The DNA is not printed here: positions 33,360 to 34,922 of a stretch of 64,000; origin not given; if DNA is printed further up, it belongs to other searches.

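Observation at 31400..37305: Operon amt - nrfH - octaheme HAO-like cytochrome - NirV-like FGE protein - SPFH protein, driven by a sigma-54 promoter next to a NifA-like activator: a candidate periplasmic nitrite/hydroxylamine-to-ammonium reductase coupled to ammonium uptake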

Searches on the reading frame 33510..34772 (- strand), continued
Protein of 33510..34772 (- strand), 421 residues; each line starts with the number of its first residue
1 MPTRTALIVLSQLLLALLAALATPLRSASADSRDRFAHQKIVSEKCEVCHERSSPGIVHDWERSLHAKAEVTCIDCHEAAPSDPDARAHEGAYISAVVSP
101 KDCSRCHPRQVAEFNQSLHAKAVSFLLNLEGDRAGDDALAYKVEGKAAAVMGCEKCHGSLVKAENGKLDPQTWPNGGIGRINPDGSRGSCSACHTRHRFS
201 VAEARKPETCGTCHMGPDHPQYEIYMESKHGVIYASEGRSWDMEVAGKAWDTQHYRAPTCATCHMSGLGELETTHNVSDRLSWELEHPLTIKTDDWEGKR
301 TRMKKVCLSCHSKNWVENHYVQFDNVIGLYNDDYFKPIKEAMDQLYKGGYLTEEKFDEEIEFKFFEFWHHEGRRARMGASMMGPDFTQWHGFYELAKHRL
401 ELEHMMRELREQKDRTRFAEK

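Call 25: search_solved_structures(query=window:33510-34772:-, show_alignments=4, max_evalue=0.001)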
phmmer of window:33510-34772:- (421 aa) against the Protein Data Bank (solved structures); distinct sequences matched with E-value up to 0.001: 8.
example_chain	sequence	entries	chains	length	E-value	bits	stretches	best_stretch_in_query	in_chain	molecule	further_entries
4qo5_A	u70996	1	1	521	3.7e-44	154.7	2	70-281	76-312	Hypothetical multiheme protein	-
4fas_A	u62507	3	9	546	3.3e-24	89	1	187-356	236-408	Hydroxylamine oxidoreductase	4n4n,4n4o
1fgj_A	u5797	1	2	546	3.9e-24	88.7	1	187-356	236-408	HYDROXYLAMINE OXIDOREDUCTASE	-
6m0p_A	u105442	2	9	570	4.4e-24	88.6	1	187-356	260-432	Aerobic hydroxylamine oxidoreductase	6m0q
6h5l_A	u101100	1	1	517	3.7e-23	85.5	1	189-266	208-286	Similar to hydroxylamine oxidoreductase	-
4n4j_A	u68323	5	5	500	1.3e-22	83.7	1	188-326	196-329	hydroxylamine oxidoreductase | Similar to hydroxylamine oxidoreductase hao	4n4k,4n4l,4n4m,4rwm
6t5e_A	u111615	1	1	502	5.8e-22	81.6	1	189-325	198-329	Hydroxylamine oxidoreductase-like protein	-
6hif_G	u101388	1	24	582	2.3e-19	73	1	189-347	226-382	Hydrazine dehydrogenase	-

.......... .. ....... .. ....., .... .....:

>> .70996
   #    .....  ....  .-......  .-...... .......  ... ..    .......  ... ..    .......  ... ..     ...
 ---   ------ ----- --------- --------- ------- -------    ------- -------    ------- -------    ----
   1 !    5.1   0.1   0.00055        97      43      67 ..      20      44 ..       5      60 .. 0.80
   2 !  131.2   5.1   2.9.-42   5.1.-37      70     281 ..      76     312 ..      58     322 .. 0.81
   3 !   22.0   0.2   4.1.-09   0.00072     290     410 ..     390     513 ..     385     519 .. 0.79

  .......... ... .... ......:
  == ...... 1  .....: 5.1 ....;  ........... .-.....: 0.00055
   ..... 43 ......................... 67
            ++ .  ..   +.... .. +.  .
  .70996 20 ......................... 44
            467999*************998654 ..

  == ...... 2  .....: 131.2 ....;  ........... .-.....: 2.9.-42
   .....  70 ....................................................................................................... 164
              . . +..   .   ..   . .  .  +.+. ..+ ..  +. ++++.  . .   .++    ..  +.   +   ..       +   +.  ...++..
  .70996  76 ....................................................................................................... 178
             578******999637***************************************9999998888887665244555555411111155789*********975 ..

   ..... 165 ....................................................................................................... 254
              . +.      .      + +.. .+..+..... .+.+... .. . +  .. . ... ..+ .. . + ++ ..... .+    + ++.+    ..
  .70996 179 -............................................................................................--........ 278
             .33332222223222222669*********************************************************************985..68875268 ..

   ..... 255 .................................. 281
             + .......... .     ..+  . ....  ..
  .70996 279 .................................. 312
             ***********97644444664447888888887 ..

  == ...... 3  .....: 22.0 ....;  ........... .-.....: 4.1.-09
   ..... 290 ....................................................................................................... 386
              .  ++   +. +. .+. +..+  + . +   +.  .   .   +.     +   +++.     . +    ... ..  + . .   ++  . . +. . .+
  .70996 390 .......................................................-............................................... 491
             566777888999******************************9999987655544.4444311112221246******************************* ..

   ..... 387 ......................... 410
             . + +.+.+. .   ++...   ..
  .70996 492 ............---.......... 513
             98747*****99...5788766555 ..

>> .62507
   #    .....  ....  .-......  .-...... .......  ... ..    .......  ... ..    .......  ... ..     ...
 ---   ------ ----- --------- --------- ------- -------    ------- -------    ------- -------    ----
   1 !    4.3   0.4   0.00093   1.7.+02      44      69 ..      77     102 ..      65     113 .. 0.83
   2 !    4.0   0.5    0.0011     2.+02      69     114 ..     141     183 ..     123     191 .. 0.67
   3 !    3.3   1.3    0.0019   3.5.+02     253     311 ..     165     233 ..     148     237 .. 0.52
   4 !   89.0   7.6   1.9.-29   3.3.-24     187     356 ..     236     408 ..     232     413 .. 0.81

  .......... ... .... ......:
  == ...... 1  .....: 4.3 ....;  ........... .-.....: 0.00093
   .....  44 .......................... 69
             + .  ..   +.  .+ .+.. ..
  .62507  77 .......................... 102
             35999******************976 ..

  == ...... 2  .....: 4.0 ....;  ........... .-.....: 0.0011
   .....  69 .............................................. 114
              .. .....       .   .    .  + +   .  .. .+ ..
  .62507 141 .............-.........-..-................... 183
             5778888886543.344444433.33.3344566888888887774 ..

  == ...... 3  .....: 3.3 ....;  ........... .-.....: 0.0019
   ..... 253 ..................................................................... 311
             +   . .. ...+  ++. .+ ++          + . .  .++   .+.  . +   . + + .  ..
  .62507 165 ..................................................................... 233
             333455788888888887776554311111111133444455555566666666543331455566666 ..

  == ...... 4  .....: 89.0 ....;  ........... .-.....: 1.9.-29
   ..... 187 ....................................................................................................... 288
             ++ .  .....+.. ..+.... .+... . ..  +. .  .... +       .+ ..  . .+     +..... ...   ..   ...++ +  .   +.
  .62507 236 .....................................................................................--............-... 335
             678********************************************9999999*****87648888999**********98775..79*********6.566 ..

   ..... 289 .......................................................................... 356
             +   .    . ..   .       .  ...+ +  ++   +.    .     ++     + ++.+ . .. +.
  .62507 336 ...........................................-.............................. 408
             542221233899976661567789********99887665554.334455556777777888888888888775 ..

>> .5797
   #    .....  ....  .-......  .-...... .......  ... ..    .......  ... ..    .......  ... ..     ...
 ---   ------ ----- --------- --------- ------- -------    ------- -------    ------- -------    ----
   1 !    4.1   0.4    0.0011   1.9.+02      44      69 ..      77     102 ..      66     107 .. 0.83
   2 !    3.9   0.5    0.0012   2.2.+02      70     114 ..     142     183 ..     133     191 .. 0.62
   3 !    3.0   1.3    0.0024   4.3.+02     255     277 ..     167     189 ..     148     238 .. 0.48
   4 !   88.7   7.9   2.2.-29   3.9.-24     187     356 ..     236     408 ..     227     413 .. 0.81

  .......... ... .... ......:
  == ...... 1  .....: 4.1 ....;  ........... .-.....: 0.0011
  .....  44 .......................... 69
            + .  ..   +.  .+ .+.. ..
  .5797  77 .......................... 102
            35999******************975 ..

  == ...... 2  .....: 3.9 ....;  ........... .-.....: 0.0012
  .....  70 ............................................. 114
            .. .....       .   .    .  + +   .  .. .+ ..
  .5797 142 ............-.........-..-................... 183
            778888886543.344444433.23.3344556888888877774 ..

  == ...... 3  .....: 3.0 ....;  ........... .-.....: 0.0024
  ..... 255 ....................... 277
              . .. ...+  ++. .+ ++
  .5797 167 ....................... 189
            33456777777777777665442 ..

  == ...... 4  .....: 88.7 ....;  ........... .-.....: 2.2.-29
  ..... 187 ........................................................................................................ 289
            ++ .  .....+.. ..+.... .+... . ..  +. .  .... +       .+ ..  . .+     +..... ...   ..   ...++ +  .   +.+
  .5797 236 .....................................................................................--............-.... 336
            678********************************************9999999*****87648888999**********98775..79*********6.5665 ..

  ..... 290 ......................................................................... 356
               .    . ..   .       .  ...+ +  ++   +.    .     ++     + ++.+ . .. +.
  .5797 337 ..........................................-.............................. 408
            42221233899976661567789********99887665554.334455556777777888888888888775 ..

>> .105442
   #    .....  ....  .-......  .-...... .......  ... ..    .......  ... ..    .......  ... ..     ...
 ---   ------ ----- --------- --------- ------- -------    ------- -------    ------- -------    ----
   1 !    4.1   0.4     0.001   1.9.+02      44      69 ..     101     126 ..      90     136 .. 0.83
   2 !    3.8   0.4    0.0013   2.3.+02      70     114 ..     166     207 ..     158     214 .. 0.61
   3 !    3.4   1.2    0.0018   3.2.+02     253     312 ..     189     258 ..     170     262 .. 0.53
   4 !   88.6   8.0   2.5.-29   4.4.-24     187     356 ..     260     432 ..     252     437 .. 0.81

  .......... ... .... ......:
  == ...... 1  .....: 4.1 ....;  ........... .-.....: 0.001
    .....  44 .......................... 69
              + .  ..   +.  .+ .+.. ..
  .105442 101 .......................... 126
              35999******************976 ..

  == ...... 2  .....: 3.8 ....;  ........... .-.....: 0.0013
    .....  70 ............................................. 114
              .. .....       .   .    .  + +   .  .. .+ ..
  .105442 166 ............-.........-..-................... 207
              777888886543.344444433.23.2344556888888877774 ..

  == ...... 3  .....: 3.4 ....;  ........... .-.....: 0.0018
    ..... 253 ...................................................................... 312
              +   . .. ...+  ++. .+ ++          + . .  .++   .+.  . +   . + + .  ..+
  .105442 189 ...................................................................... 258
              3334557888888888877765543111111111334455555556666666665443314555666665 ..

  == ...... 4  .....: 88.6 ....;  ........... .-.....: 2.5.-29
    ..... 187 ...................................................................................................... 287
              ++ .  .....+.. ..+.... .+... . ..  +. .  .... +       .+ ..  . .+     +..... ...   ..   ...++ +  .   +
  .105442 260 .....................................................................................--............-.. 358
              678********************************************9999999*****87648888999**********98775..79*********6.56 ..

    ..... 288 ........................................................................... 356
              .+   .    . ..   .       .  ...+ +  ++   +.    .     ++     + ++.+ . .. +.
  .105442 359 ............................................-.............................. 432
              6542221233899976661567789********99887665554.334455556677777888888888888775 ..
